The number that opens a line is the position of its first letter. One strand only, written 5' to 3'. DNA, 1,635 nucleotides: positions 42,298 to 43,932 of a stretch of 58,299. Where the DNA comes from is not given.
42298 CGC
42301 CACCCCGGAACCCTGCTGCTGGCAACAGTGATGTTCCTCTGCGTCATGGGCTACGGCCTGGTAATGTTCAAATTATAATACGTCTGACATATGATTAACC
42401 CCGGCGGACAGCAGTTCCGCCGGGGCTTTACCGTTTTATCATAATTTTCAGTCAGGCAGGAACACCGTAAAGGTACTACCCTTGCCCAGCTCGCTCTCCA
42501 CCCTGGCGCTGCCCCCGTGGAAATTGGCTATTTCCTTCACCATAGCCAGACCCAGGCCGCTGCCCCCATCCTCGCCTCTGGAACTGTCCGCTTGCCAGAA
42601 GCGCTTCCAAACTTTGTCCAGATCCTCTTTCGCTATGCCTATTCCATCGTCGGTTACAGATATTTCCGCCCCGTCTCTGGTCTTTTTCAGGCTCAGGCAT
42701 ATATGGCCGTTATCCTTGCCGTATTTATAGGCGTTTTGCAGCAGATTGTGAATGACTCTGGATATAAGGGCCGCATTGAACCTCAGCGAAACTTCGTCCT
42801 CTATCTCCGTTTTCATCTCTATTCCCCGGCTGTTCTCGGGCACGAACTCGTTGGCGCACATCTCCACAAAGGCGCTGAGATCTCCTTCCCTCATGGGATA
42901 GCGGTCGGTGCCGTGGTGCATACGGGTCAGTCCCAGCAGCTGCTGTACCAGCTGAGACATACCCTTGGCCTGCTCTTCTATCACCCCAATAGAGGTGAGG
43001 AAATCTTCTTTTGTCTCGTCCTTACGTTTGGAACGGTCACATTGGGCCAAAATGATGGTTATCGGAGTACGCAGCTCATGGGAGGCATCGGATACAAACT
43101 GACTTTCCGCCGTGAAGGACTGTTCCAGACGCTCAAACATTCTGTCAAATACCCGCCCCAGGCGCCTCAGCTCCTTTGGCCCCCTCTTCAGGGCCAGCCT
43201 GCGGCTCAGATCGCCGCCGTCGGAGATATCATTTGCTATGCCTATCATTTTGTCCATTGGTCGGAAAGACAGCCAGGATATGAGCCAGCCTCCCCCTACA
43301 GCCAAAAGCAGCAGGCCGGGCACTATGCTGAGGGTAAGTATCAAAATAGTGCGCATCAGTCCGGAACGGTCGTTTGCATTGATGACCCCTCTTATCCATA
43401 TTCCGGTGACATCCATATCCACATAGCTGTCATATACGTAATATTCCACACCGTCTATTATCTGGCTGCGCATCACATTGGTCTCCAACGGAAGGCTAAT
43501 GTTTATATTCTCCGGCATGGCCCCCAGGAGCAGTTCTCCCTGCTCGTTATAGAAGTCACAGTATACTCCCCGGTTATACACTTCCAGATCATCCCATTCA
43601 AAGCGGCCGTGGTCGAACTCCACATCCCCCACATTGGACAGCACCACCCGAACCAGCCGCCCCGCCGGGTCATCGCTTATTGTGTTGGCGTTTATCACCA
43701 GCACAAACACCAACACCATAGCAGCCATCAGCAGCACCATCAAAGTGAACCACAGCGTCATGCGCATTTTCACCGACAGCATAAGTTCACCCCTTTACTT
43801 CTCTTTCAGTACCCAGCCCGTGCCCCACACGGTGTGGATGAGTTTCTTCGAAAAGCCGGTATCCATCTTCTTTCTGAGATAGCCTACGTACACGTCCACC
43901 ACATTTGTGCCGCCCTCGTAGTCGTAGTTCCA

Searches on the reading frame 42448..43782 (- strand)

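Call 74: search_protein_families(library=pfam, proteins=[window:42448-43782:-], max_evalue=0.00001)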
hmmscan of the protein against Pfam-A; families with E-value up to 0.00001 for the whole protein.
window:42448-43782:- (444 aa): 3 families
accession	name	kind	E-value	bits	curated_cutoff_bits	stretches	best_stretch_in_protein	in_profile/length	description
PF02518.31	HATPase_c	-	2.3e-27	96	26.4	1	339-443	5-108/111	Histidine kinase-, DNA gyrase B-, and HSP90-like ATPase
PF00512.31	HisKA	-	5.6e-13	49.2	26.9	1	226-291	2-66/66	His Kinase A (phospho-acceptor) domain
PF00672.30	HAMP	-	7.3e-09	36.3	25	1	168-221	2-53/53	HAMP domain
